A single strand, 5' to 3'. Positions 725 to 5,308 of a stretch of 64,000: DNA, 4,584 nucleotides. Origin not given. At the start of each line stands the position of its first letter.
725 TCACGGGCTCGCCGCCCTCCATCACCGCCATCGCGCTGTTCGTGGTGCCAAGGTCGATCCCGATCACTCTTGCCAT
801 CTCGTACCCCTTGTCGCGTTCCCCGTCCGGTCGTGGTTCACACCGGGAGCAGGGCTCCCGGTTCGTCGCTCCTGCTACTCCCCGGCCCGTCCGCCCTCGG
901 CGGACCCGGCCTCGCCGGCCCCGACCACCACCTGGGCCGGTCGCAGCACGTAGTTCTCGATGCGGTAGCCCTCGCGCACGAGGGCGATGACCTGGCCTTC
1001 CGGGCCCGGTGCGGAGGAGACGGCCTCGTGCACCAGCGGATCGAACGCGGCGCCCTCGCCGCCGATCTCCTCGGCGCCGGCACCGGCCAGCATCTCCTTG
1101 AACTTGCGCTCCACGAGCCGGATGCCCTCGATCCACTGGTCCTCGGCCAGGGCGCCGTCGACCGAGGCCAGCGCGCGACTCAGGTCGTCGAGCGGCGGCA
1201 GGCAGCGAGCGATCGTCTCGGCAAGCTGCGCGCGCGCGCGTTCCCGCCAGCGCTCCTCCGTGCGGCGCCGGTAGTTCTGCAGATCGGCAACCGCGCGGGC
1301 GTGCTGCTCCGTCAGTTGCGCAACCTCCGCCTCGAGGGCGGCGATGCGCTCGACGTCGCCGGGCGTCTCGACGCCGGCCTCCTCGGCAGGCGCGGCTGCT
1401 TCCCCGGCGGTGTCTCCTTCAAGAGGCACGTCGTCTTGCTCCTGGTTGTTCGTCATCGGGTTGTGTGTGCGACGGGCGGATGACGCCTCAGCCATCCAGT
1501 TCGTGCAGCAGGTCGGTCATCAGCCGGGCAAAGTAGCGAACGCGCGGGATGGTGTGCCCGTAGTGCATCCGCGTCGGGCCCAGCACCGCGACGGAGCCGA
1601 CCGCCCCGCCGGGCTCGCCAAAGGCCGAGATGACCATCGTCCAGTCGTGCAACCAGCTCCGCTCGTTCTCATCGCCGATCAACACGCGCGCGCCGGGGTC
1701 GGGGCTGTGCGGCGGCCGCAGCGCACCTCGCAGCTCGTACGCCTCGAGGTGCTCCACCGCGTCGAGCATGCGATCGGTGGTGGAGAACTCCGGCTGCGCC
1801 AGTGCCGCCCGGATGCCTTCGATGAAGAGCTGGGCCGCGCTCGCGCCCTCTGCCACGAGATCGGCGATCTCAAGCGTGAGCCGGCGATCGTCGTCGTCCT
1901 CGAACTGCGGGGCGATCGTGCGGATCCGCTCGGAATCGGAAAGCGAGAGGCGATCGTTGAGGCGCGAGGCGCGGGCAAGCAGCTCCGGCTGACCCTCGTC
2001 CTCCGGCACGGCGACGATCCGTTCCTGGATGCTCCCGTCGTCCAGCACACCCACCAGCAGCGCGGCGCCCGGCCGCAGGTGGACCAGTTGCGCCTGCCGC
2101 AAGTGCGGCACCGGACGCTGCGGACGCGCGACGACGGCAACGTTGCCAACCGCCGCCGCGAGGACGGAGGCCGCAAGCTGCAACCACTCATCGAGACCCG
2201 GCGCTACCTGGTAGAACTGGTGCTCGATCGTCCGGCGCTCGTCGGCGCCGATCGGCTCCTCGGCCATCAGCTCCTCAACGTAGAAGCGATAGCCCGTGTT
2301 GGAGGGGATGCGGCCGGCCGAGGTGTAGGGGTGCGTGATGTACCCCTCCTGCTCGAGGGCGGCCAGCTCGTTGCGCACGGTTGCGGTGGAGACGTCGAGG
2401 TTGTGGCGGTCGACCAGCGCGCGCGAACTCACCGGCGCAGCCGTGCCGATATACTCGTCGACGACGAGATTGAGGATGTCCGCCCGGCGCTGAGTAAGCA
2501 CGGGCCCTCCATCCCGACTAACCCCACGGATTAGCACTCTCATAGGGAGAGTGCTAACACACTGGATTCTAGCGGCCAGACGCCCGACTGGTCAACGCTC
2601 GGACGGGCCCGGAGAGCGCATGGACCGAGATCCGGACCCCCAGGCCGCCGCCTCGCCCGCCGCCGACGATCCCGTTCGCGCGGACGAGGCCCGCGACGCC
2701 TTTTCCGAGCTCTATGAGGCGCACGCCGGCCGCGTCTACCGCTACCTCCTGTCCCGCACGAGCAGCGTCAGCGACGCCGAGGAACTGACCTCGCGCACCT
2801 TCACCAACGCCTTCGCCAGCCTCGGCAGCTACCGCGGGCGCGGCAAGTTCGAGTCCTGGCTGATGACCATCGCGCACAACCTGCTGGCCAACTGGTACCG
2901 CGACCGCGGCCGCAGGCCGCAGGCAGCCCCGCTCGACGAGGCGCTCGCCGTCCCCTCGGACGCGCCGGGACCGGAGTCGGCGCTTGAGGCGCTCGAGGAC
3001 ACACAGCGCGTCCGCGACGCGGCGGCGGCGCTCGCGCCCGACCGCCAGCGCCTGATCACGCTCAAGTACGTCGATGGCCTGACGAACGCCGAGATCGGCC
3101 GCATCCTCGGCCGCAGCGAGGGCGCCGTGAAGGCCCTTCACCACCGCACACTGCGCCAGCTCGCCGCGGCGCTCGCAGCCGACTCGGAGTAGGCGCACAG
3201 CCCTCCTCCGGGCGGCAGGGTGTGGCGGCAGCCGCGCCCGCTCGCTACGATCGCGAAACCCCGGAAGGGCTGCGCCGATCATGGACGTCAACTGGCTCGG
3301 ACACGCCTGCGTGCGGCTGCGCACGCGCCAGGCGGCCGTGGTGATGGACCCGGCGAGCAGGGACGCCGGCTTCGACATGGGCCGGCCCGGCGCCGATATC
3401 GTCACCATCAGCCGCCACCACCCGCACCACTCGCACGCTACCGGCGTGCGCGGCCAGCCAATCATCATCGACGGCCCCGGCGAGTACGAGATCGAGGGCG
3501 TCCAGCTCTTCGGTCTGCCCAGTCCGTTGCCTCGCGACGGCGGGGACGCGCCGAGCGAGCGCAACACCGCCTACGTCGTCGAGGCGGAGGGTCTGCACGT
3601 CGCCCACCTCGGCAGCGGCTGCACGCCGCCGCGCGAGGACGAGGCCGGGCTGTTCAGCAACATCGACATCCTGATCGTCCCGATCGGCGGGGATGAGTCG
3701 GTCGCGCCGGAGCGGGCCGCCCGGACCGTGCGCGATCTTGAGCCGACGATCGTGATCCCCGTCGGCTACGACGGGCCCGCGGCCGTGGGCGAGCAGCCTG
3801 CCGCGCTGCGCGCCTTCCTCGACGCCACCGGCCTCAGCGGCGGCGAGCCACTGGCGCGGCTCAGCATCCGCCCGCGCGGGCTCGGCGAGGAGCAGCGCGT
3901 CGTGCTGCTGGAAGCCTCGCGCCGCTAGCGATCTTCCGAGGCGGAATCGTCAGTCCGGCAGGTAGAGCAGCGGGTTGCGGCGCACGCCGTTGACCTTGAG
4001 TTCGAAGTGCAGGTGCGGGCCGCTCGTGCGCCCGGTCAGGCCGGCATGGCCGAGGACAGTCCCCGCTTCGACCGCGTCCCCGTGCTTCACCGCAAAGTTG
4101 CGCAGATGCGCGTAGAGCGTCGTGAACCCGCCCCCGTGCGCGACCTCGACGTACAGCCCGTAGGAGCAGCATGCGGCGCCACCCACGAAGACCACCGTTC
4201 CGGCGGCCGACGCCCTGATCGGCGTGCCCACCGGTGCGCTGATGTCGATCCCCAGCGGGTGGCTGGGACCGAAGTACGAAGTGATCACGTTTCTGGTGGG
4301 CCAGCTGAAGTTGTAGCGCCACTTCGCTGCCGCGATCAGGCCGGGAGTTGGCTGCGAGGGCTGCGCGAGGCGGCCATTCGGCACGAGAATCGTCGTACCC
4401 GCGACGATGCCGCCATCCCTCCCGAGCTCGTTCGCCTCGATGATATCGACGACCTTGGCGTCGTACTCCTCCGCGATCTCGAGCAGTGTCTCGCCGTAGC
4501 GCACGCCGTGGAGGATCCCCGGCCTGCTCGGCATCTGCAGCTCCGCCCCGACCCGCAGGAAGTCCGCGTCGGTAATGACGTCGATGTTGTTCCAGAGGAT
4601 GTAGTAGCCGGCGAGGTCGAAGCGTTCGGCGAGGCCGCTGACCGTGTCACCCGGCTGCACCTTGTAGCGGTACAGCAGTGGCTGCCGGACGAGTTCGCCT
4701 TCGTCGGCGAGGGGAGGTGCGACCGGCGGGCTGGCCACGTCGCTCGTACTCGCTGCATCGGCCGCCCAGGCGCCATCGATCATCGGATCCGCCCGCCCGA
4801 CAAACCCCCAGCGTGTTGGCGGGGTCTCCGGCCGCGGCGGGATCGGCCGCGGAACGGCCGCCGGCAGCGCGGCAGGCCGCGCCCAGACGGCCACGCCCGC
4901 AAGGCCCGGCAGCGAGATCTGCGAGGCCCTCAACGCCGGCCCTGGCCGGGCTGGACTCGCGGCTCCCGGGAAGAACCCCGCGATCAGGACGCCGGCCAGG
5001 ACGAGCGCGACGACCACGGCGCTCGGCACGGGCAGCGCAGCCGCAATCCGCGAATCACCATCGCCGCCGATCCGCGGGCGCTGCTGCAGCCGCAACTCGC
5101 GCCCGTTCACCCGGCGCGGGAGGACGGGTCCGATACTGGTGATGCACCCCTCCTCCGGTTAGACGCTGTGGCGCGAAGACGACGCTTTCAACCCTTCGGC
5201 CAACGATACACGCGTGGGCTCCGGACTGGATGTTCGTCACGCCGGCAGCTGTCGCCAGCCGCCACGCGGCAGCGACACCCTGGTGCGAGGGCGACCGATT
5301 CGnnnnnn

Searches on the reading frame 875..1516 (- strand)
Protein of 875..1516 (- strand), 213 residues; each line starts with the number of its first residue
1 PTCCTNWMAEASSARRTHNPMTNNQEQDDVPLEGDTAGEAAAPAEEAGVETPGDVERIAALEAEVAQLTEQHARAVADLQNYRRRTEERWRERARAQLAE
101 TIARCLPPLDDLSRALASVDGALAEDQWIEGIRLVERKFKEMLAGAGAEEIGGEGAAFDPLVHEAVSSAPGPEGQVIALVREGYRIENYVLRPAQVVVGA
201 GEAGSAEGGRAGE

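Call 37: search_protein_families(library=pfam, proteins=[window:875-1516:-], max_evalue=0.00001)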
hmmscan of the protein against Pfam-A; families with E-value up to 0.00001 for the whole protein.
window:875-1516:- (213 aa): 1 family
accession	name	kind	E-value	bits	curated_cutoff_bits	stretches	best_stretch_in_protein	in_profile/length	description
PF01025.24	GrpE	-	1.3e-34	119.8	25.8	1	56-199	18-164/165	GrpE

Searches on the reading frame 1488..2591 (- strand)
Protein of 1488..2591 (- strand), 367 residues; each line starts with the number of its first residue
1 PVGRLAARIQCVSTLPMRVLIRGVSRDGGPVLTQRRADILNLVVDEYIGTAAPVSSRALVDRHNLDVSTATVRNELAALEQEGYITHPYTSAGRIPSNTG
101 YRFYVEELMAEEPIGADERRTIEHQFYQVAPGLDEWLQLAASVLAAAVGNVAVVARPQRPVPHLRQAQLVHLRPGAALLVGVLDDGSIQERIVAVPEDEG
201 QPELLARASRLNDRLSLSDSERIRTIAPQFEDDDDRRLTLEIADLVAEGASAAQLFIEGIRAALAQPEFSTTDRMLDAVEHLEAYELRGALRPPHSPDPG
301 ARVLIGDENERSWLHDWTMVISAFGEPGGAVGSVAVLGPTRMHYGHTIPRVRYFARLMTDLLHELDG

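Call 37: search_protein_families(library=pfam, proteins=[window:1488-2591:-], max_evalue=0.00001)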
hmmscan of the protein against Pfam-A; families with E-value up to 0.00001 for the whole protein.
window:1488-2591:- (367 aa): 1 family
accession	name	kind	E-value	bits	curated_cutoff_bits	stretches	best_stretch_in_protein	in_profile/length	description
PF01628.27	HrcA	-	5.8e-33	115.1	22.2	1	134-348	1-215/215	HrcA protein C terminal domain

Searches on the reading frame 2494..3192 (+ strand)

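Call 37: search_protein_families(library=pfam, proteins=[window:2494-3192:+], max_evalue=0.00001)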
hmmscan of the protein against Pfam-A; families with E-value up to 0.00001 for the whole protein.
window:2494-3192:+ (232 aa): 3 families
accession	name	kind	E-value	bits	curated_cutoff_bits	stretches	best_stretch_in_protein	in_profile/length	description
PF04542.20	Sigma70_r2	-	5.7e-15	55.3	24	1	73-141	1-71/71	Sigma-70 region 2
PF08281.18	Sigma70_r4_2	-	5.1e-13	48.9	25.7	1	171-223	2-54/54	Sigma-70, region 4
PF04545.22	Sigma70_r4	-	1.8e-09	37.4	24.1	1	178-223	3-48/50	Sigma-70, region 4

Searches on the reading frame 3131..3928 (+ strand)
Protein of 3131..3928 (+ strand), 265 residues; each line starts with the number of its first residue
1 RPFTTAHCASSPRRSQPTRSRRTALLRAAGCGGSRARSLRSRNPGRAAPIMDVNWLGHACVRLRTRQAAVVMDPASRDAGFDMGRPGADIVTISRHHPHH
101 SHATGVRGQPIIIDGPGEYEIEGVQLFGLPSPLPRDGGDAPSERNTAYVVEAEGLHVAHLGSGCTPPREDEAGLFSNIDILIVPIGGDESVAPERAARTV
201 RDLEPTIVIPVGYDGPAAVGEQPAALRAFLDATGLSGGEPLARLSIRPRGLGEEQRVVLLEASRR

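Call 37: search_protein_families(library=pfam, proteins=[window:3131-3928:+], max_evalue=0.00001)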
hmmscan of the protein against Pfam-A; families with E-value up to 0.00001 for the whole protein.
window:3131-3928:+ (265 aa): 1 family
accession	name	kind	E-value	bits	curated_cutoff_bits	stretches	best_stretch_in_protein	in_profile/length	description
PF13483.12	Lactamase_B_3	-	4.6e-37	127.9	24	1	53-211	2-159/160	Beta-lactamase superfamily domain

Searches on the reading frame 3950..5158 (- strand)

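Call 37: search_protein_families(library=pfam, proteins=[window:3950-5158:-], max_evalue=0.00001)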
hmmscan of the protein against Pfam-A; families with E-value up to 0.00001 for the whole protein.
window:3950-5158:- (402 aa): 3 families
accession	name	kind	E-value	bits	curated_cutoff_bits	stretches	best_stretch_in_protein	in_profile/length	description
PF01551.29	Peptidase_M23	-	7.5e-29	100.2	28.7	1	303-396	5-96/96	Peptidase family M23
PF01476.26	LysM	-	6.4e-12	45.7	20.9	0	219-260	3-43/43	LysM domain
PF23473.1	LysM3_LYK4_5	-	6.2e-09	36.2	29.3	0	219-260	7-47/48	LYK4/5 LysM3 domain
